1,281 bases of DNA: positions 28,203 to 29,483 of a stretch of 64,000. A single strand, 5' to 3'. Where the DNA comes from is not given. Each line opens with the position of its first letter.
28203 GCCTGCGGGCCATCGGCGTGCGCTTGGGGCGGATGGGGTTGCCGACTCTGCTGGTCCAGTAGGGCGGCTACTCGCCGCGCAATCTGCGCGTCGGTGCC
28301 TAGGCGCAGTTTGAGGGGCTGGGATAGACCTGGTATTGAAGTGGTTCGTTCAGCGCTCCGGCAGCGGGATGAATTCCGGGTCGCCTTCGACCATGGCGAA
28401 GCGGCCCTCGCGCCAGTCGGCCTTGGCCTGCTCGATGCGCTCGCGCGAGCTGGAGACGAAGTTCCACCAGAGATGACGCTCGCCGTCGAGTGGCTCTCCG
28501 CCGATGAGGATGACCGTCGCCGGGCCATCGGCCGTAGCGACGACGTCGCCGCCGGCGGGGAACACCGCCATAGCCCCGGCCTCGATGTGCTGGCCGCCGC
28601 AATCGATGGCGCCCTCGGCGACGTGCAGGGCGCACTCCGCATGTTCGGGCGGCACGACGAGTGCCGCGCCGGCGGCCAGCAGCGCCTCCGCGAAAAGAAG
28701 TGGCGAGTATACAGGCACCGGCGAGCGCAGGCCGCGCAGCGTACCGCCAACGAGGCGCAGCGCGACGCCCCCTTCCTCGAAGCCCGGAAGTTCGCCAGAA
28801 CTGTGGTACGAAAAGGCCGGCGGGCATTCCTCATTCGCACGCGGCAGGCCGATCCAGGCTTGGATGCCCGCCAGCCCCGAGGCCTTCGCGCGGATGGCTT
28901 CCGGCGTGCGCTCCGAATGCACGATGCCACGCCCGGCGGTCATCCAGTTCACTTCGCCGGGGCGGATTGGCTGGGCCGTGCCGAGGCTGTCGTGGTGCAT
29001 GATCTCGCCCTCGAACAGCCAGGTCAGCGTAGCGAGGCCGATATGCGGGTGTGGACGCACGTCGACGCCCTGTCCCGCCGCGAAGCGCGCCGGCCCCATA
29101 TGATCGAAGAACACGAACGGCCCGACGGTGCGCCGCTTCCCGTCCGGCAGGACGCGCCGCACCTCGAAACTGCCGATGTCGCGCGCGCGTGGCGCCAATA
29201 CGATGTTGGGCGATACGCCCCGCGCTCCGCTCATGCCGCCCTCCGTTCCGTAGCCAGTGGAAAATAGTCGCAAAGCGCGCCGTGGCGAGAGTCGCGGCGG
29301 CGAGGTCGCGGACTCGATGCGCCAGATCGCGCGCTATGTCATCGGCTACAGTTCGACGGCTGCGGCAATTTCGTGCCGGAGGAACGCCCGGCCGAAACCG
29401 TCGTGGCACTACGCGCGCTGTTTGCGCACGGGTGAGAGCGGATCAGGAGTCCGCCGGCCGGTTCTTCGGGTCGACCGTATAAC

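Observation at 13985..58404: Window-wide gene decay: about 21 of 62 protein genes are interrupted yet still easily recognisable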

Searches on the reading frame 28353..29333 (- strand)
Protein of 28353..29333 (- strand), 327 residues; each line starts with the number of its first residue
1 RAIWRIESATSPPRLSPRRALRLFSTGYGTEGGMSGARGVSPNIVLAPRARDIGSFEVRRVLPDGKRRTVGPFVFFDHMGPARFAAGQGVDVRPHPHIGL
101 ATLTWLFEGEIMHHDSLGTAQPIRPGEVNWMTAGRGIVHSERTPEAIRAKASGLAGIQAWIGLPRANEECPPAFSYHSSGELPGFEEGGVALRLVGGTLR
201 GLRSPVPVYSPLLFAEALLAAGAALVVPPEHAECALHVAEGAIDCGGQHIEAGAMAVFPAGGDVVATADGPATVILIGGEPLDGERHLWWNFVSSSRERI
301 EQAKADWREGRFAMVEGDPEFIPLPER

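Call 54: search_protein_families(library=pfam, proteins=[window:28353-29333:-], max_evalue=0.01)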
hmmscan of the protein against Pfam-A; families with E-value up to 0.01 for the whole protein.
seq(327 aa): 2 families
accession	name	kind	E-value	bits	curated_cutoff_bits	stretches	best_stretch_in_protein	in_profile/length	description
PF02678.22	Pirin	-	4e-34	117.3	26.1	1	56-161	2-108/108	Pirin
PF05726.19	Pirin_C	-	1.7e-26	93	27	1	216-312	3-102/103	Pirin C-terminal cupin domain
